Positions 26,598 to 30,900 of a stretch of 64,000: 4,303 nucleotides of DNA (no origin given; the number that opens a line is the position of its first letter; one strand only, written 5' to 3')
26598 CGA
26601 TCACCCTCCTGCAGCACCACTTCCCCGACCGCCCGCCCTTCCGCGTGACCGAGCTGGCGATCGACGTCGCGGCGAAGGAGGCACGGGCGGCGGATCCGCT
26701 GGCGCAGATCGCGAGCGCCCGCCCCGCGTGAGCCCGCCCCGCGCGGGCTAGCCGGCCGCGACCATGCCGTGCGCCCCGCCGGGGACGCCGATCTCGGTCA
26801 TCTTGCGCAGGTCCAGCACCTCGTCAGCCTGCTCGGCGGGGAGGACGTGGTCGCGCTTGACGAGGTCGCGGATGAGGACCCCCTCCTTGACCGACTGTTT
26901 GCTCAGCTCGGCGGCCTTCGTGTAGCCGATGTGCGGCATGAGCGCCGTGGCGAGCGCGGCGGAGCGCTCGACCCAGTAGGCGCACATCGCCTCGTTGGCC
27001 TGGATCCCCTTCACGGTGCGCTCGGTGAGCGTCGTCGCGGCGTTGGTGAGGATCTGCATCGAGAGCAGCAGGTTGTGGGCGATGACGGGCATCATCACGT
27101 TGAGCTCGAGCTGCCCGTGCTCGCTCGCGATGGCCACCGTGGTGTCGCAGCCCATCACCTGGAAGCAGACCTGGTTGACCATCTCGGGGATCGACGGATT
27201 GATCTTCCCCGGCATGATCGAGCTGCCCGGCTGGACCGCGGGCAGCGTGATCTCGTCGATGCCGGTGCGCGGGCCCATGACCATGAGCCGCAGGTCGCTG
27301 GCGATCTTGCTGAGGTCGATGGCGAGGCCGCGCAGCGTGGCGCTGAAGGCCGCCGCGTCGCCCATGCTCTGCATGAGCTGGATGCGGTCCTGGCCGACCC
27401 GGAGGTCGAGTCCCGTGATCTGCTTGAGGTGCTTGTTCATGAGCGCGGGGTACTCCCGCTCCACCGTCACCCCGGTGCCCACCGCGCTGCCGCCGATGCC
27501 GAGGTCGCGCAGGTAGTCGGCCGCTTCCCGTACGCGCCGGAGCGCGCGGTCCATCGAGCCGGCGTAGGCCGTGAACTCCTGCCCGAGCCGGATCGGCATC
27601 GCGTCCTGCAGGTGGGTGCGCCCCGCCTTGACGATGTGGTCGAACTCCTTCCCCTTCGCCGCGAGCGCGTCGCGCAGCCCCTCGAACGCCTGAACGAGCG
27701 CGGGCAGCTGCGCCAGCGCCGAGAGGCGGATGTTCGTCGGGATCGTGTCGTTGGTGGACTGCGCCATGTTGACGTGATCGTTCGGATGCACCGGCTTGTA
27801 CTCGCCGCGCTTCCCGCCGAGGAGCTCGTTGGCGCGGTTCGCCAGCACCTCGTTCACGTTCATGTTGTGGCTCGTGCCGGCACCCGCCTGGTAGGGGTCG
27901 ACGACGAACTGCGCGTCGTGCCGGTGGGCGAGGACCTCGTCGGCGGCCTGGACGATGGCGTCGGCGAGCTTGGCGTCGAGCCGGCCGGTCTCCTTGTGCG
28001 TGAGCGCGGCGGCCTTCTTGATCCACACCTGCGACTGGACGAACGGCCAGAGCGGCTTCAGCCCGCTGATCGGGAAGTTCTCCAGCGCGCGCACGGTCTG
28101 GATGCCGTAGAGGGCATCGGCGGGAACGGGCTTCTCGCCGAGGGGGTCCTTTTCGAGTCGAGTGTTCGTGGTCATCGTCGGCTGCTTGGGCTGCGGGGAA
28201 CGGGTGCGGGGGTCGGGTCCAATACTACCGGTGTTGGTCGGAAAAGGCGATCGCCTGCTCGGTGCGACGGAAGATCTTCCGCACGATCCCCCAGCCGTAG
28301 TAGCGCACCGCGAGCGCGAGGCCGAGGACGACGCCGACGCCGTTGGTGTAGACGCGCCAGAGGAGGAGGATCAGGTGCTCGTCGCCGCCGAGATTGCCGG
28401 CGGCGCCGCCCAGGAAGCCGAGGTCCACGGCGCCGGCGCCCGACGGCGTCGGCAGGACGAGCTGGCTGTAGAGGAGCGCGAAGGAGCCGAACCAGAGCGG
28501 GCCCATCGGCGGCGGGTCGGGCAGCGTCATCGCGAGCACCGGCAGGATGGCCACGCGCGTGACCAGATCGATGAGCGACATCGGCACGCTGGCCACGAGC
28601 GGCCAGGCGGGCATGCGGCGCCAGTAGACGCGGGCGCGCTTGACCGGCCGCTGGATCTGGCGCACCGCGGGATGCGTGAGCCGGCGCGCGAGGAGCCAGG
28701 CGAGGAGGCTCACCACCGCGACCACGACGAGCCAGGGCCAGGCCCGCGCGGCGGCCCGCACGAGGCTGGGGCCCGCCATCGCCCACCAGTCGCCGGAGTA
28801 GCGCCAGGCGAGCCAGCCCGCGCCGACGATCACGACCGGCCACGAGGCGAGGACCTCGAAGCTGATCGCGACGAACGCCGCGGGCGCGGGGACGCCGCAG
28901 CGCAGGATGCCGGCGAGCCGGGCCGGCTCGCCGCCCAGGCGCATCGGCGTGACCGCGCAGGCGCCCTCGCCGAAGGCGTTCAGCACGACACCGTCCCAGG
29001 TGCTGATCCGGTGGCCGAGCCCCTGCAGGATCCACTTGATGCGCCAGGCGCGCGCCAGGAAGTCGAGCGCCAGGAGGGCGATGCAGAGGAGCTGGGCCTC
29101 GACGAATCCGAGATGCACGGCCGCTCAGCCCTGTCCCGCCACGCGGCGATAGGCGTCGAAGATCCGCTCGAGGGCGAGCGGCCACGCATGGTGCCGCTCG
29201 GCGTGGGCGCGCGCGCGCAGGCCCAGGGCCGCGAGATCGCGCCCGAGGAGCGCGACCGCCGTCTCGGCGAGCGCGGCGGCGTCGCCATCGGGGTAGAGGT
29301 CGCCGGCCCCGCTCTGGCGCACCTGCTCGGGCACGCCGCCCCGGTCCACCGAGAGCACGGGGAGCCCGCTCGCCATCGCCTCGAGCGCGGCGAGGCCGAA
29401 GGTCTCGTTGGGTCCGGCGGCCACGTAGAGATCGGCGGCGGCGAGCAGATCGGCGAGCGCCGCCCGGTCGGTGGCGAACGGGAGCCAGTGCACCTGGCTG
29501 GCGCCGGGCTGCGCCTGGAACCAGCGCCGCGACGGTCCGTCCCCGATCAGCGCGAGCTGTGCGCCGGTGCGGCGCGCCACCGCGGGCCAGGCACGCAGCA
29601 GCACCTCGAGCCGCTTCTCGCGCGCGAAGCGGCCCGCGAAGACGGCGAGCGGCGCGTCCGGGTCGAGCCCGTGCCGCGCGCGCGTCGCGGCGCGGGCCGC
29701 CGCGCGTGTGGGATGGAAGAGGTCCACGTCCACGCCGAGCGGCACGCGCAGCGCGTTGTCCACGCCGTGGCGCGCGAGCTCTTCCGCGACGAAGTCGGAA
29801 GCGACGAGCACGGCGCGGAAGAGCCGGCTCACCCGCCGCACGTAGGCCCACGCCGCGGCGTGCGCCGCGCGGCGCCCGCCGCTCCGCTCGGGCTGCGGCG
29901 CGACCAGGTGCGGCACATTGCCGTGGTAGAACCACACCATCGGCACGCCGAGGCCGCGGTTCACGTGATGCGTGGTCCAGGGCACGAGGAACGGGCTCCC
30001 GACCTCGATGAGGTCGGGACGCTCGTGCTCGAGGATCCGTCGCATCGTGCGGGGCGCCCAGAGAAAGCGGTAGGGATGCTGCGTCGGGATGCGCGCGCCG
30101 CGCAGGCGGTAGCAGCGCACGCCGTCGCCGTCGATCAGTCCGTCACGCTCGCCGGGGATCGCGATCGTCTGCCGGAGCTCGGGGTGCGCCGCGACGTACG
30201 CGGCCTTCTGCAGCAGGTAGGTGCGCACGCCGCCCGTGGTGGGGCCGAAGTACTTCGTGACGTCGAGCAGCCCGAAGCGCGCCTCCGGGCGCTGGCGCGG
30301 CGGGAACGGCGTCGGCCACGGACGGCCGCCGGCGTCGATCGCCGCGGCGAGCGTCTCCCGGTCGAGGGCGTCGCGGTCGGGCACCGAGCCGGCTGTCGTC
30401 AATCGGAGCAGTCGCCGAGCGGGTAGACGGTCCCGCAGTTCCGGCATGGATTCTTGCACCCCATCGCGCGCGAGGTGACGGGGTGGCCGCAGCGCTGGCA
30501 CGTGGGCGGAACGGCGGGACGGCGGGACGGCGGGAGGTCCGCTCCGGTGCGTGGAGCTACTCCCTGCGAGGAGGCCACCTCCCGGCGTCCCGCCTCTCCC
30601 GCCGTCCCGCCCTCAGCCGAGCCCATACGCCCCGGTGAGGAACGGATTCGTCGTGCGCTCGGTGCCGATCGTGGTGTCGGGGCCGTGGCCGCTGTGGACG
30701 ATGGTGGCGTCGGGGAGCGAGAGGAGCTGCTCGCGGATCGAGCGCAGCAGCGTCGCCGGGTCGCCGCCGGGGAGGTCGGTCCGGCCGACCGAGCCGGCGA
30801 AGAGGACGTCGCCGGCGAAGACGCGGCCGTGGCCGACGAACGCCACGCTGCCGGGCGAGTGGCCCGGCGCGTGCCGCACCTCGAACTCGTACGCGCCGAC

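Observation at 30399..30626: Unannotated Cys-rich micro-ORF coupled to the GT4 start and overlapping a repeat element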

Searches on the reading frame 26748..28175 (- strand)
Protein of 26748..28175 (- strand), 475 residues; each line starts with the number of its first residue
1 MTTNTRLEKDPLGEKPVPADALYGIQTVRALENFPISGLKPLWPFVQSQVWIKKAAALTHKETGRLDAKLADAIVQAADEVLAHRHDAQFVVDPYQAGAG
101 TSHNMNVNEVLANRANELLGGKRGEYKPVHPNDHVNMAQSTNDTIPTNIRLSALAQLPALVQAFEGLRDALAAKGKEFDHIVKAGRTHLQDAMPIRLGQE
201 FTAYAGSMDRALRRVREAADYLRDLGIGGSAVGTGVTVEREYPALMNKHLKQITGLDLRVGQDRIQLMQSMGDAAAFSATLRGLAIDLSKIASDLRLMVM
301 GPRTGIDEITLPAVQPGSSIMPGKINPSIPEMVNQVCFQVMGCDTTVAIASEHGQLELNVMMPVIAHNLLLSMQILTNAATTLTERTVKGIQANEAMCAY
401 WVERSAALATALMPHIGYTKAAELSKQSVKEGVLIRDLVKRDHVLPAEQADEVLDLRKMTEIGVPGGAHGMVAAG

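Call 19: search_protein_families(library=pfam, proteins=[window:26748-28175:-], max_evalue=0.001)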
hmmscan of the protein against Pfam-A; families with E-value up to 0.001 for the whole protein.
window:26748-28175:- (475 aa): 2 families
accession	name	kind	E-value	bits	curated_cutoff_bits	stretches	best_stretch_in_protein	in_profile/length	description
PF00206.25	Lyase_1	-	5e-87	292.7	27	1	13-342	1-312/312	Lyase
PF10415.14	FumaraseC_C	-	6.5e-16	58.9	32.5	1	408-461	1-54/54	Fumarase C C-terminus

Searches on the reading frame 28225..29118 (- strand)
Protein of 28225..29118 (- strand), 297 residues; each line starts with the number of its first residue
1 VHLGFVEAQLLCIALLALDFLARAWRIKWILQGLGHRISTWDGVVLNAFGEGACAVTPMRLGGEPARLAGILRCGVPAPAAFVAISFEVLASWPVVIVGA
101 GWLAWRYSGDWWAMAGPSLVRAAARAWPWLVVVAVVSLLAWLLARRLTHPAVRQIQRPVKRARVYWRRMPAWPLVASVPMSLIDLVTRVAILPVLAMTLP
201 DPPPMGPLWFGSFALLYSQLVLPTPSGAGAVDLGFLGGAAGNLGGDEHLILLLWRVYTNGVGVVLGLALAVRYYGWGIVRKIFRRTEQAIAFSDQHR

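Call 19: search_protein_families(library=pfam, proteins=[window:28225-29118:-], max_evalue=0.001)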
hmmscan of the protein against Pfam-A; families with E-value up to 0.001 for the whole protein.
window:28225-29118:- (297 aa): 1 family
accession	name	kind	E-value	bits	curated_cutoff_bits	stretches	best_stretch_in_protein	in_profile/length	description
PF03706.18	LPG_synthase_TM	-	6.5e-18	65.7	33.4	1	10-266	37-302/302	Lysylphosphatidylglycerol synthase TM region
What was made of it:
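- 28225..29118 (-): LPG_synthase_TM-family membrane protein. It travels with GT4. Call 19.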

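Call 45: search_protein_families(library=ncbifam, proteins=[window:28225-29118:-], max_evalue=0.00001)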
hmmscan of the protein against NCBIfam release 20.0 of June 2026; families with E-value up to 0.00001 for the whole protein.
window:28225-29118:- (297 aa): 0 families

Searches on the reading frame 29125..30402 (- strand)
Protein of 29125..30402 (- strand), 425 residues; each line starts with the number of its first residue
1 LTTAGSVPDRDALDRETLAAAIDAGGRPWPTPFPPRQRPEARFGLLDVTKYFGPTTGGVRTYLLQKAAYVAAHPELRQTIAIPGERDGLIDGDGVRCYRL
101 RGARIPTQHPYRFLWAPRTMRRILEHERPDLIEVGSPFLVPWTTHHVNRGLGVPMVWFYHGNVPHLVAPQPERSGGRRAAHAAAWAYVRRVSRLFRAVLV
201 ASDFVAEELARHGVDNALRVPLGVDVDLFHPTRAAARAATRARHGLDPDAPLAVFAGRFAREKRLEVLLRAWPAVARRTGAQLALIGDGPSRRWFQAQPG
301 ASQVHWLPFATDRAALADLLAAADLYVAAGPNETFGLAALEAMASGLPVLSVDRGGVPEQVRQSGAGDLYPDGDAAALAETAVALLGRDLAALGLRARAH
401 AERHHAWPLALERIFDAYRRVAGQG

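Call 4: search_protein_families(library=pfam, proteins=[window:29125-30402:-], max_evalue=1)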
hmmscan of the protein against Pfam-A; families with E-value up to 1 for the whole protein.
window:29125-30402:- (425 aa): 6 families
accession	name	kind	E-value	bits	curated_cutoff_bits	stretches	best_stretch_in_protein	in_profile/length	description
PF13692.12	Glyco_trans_1_4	-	2.3e-28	99.7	27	1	251-386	2-140/142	Glycosyl transferases group 1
PF00534.26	Glycos_transf_1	-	7.9e-26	91.1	26.4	1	239-382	4-152/172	Glycosyl transferases group 1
PF13439.12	Glyco_transf_4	-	6.7e-17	62.5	28.5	1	57-227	2-169/170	Glycosyltransferase Family 4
PF13579.12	Glyco_trans_4_4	-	2e-14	54.7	29.7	1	57-219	1-152/158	Glycosyl transferase 4-like domain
PF20706.3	GT4-conflict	-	1.1e-10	41.5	26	1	247-364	194-323/385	Family 4 Glycosyltransferase in conflict systems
PF13524.12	Glyco_trans_1_2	-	0.00047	20.6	25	1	274-407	8-135/144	Glycosyl transferase-like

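Call 5: search_protein_families(library=ncbifam, proteins=[window:29125-30402:-], max_evalue=1)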
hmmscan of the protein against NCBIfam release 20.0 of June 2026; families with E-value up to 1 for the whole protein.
window:29125-30402:- (425 aa): 33 families (the best 25 are shown)
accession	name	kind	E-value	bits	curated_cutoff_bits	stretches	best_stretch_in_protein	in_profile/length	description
NF053787.1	GlcN_PG_synth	equivalog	3.5e-81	272.8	480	1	45-422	3-360/361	N-acetylglucosaminyl phosphatidylglycerol synthase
TIGR03999.1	thiol_BshA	equivalog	7.6e-24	84.3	273.7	1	224-419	176-371/375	N-acetyl-alpha-D-glucosaminyl L-malate synthase BshA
TIGR03088.1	stp2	hypoth_equivalog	3.7e-23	82.2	409.05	1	218-419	163-371/374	TIGR03088 family PEP-CTERM/XrtA system glycosyltransferase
TIGR03449.1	mycothiol_MshA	equivalog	1.3e-19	70.4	462.5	1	220-421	193-403/406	D-inositol-3-phosphate glycosyltransferase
TIGR04063.1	stp3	hypoth_equivalog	7e-19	68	442.05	1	96-421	59-395/397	TIGR04063 family PEP-CTERM/XrtA system glycosyltransferase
TIGR02149.1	glgA_Coryne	subfamily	4.5e-17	62.3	302.4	1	222-421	176-390/391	glycogen synthase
NF047684.1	TeichurnBiosyTuaC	equivalog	1.3e-15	57.2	550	1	186-363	157-330/391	teichuronic acid biosynthesis protein TuaC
NF041876.1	EPS_EpsE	equivalog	2.4e-15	56.7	400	1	205-404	176-379/389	exopolysaccharide biosynthesis GT4 family glycosyltransferase EpsE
TIGR04047.1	MSMEG_0565_glyc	hypoth_equivalog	7.2e-15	54.9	259.85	1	190-419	134-372/373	MSMEG_0565 family glycosyltransferase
NF038295.1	EPS_HpsP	equivalog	2.7e-13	49.7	550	1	210-421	170-387/388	hormogonium polysaccharide biosynthesis glycosyltransferase HpsP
NF038298.1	EPS_HpsO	equivalog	5.4e-11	41.9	575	2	327-388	293-352/388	hormogonium polysaccharide biosynthesis glycosyltransferase HpsO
TIGR04157.1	glyco_rSAM_CFB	subfamily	1.5e-10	40.6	400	1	236-364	213-342/406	TIGR04157 family glycosyltransferase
NF007640.0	PRK10307.1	subfamily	7.2e-10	38.3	276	1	185-414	162-400/411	WcaI family glycosyltransferase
NF049988.1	MGlcDAGSynMgs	equivalog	3.5e-08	33.2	400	1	97-350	53-317/398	alpha-monoglucosyldiacylglycerol synthase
TIGR02095.1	glgA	subfamily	3.5e-08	32.6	328.45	1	233-363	275-409/477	glycogen/starch synthase, ADP-glucose type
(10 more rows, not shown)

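Call 6: find_related_loci(query=window:29125-30402:-, collection=genome_contigs, flank=3000)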
Query window:29125-30402:- (425 aa) in genome_contigs; peptide patterns used: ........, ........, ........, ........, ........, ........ (x = any residue, [..] = any of these).
230 stretches matched a pattern; 74 encode a relative of the query (tblastn E <= 1e-3); 74 distinct loci.
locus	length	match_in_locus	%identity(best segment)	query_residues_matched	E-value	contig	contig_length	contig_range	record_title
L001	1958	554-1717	57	33-421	2e-136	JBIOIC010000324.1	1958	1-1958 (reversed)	MAG: Gemmatimonadales bacterium isolate GcA5-1 k141_2676413_length_1958_cov_10.7419, whole genome shotgun sequence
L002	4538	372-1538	54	32-421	2e-123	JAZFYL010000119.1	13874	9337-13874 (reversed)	MAG: Gemmatimonadales bacterium isolate MT5bin.3 MT5bin.3_119, whole genome shotgun sequence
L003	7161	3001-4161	59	34-421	2e-129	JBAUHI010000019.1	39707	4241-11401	MAG: Gemmatimonadales bacterium isolate MFD03296_ilm_asm_bin2 k127_105918, whole genome shotgun sequence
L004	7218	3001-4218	29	29-425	9e-49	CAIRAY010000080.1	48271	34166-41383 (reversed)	MAG: uncultured Fibrobacteres bacterium isolate Loclat_bin-05108 genome assembly, contig: bin-05108:080/192, whole genom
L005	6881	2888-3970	34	41-418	2e-45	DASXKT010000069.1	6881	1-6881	MAG TPA_asm: Phenylobacterium sp. isolate SMAG_U5283 k141_2149757, whole genome shotgun sequence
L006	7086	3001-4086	37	45-424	6e-39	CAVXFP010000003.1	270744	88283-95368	MAG: uncultured Alphaproteobacteria bacterium isolate MFD02416.bin.2.186 genome assembly, contig: contig_23856, whole ge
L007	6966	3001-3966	34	42-372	1e-37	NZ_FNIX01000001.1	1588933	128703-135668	Lentzea jiangxiensis strain CGMCC 4.6609, whole genome shotgun sequence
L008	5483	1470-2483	33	39-386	5e-36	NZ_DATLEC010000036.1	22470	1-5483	MAG: Lentzea sp. isolate SMAG_U14366 k141_9734857, whole genome shotgun sequence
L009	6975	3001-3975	33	39-372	7e-35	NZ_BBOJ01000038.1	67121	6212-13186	Lentzea aerocolonigenes strain NBRC 13195, whole genome shotgun sequence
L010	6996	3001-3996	33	45-386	2e-34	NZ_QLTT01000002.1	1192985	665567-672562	Lentzea atacamensis strain DSM 45479 Ga0215649_102, whole genome shotgun sequence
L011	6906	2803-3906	33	42-419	1e-31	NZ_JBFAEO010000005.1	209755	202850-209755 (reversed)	Actinosynnema sp. NPDC020468 NPDC020468_118_H12.ctg-0005, whole genome shotgun sequence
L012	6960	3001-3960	33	36-362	5e-31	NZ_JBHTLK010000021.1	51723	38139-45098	Saccharothrix hoggarensis strain CCUG 60214 GCM70027390_45, whole genome shotgun sequence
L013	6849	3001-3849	33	129-419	9e-25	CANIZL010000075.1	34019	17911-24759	MAG: Verrucomicrobia bacterium isolate RH-18aug17-364 genome assembly, contig: RH-18aug17-C2964, whole genome shotgun se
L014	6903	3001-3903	29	77-415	2e-24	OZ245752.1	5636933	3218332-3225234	MAG: Alphaproteobacteria bacterium isolate 60483b17-d283-4acc-97ec-cf52142c3eea genome assembly, chromosome: 1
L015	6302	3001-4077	30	45-414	1e-23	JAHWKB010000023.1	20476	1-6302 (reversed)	MAG: Actinomycetota bacterium isolate 0712_bin14 NODE_169_length_20476_cov_23.605749, whole genome shotgun sequence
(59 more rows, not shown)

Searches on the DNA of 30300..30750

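Call 66: search_rna_families(source=window, start=30300, end=30750, threshold=evalue, max_evalue=1)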
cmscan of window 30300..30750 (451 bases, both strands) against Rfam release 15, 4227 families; matches with E-value up to 1: 6.
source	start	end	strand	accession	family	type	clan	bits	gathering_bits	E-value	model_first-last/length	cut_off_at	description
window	30510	30606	+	RF03558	mir-629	Gene; miRNA;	-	21.6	72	0.44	1-83/83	no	mir-629 microRNA precursor family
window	30508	30608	-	RF03964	mir-H1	Gene; miRNA;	-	21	97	0.54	1-85/85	no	mir-H1 microRNA precursor family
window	30523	30591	+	RF03586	mir-5132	Gene; miRNA;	-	20.8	100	0.84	1-71/71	no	mir-5132 microRNA precursor family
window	30509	30607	+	RF03964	mir-H1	Gene; miRNA;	-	19.8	97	0.99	1-85/85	no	mir-H1 microRNA precursor family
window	30520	30596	+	RF03778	mir-483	Gene; miRNA;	-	19.1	60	0.56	1-75/75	no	mir-483 microRNA precursor family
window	30302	30333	-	RF01340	CRISPR-DR29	Gene; CRISPR;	-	18.3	39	0.34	1-37/37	no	CRISPR RNA direct repeat element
